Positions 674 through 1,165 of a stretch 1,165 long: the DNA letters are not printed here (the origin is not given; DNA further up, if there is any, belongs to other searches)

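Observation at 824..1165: Unlisted ORF at the window edge with a mitochondrial presequence and an R-10 (MPP + Oct1) processing motif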

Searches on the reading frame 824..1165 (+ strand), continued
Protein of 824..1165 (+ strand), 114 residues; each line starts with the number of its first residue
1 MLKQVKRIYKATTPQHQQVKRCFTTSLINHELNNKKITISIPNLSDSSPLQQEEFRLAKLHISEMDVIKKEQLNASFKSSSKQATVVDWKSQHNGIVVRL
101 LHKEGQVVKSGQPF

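Call 40: fold_search(model_id=the predicted structure, library=pdb)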
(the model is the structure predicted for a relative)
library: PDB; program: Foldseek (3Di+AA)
matches with E <= 10: 748; with E <= 0.001: 7
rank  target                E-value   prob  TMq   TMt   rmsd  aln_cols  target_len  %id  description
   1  3crk_C                5.5e-05  1.00  0.44  0.80   2.1        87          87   16  Crystal structure of the PDHK2-L2 complex. (released 2008-04-29)
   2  9a5h_B                6.2e-05  1.00  0.46  0.18   7.7        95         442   17  Integrative model of DLDH1-ODP2 by crosslinking MS and deep learning (released 2024-09-18)
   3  5gua                  2.7e-04  1.00  0.40  0.89   1.6        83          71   22  Structure of biotin carboxyl carrier protein from pyrococcus horikoshi OT3 (delta N79) A138Y mutant (released 2017-08-30)
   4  2evb                  3.4e-04  1.00  0.35  0.72   4.1        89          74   19  Structure of Biotin Carboxyl Carrier Protein (74Val start) from Pyrococcus horikoshi OT3 Ligand Free Form I (released 2006-05-01)
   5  1y8n_B                4.2e-04  1.00  0.44  0.72   2.3        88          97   16  Crystal structure of the PDK3-L2 complex (released 2005-05-24)
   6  2q8i_B                6.1e-04  1.00  0.43  0.73   2.2        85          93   16  Pyruvate dehydrogenase kinase isoform 3 in complex with antitumor drug radicicol (released 2007-07-24)
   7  5gu9                  1.0e-03  1.00  0.38  0.84   3.4        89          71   21  Structure of biotin carboxyl carrier protein from pyrococcus horikoshi OT3 (delta N79) A138I mutant (released 2017-08-30)
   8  2d5d_A                1.2e-03  1.00  0.36  0.79   3.3        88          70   19  Structure of Biotin Carboxyl Carrier Protein (74Val start) from Pyrococcus horikoshi OT3 Ligand Free Form II (released 2006-05-01)
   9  2l5t_MODEL_1_A        1.2e-03  1.00  0.39  0.75   2.7        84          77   21  Solution NMR structure of E2 lipoyl domain from Thermoplasma acidophilum (released 2011-09-21)
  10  1iyu                  1.3e-03  1.00  0.43  0.87   1.3        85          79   21  LIPOYL DOMAIN OF PYRUVATE DEHYDROGENASE COMPLEX, NMR, MINIMIZED AVERAGE STRUCTURE (released 1997-03-12)
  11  5gu8                  1.4e-03  1.00  0.33  0.70   3.5        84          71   19  Structure of biotin carboxyl carrier protein from pyrococcus horikoshi OT3 (delta N79) wild type (released 2017-08-30)
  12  9a4v_B                1.9e-03  1.00  0.43  0.18   3.6        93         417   17  Integrative model of PT1-ODO2 by crosslinking MS and deep learning (released 2024-09-18)
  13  1ghj                  1.9e-03  1.00  0.39  0.75   3.0        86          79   21  SOLUTION STRUCTURE OF THE LIPOYL DOMAIN OF THE 2-OXOGLUTARATE DEHYDROGENASE COMPLEX FROM AZOTOBACTER VINELAND II, NMR, M (released 1997-01-11)
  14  2dne_MODEL_1_A        2.3e-03  1.00  0.41  0.60   2.9        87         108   21  Solution Structure of RSGI RUH-058, a lipoyl domain of human 2-oxoacid dehydrogenase (released 2006-10-26)
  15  2dnc_MODEL_1_A        2.5e-03  1.00  0.44  0.72   5.3       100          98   19  Solution Structure of RSGI RUH-054, a lipoyl domain from human 2-oxoacid dehydrogenase (released 2006-10-25)
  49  4hnv_D                1.4e-02  1.00  0.35  0.06  14.2       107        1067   13  Crystal structure of R54E mutant of S. aureus Pyruvate carboxylase (released 2013-01-16)
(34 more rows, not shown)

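Call 53: list_cluster_members(proteins=[P0001, P0002, window:824-1165:+])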
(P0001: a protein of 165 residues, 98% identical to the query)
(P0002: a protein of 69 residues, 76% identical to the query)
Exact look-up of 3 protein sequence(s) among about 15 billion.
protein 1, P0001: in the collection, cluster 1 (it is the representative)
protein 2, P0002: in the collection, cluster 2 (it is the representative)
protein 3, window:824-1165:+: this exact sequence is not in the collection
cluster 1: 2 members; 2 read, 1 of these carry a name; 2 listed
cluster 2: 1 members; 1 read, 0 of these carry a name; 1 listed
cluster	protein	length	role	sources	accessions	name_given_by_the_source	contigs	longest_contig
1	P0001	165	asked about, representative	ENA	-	-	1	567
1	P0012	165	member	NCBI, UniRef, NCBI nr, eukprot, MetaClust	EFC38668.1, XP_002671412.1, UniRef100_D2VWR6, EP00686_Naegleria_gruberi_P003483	predicted protein [Naegleria gruberi] | Predicted protein n=1 Tax=Naegleria gruberi TaxID=5762 RepID=D2VWR6_NAEGR | uncharacterized protein NAEGRDRAFT_73477 [Naegleria gruberi]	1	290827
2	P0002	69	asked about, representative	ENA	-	-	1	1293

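Call 55: find_encoding_contigs(protein=P0012, flank=10000)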
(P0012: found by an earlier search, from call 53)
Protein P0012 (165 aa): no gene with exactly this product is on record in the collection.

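Call 59: predict_structure(protein=P0001)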
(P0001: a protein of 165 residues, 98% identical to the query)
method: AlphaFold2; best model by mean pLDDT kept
length: 165 residues; sequences in the alignment: 1
mean_pLDDT: 47.8   pTM: 0.25
mean pLDDT of the five models: 47.8, 46.5, 46.0, 45.6, 40.4
residues with pLDDT >= 90: 3; 70-90: 30; 50-70: 5; < 50: 127
segments of 3 or more residues with pLDDT < 50: 1-127
pLDDT, mean of each block of 10 residues (from residue 1): 29 41 39 31 39 36 37 39 36 40 38 42 50 76 86 89 83
secondary structure, 60 per line:
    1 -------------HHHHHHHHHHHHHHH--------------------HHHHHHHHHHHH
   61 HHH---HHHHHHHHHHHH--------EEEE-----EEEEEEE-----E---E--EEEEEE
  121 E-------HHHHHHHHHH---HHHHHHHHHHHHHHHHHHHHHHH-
elements in order: H14-28 H49-63 H67-78 E87-90 E96-102 E115-121 H129-138 H142-164
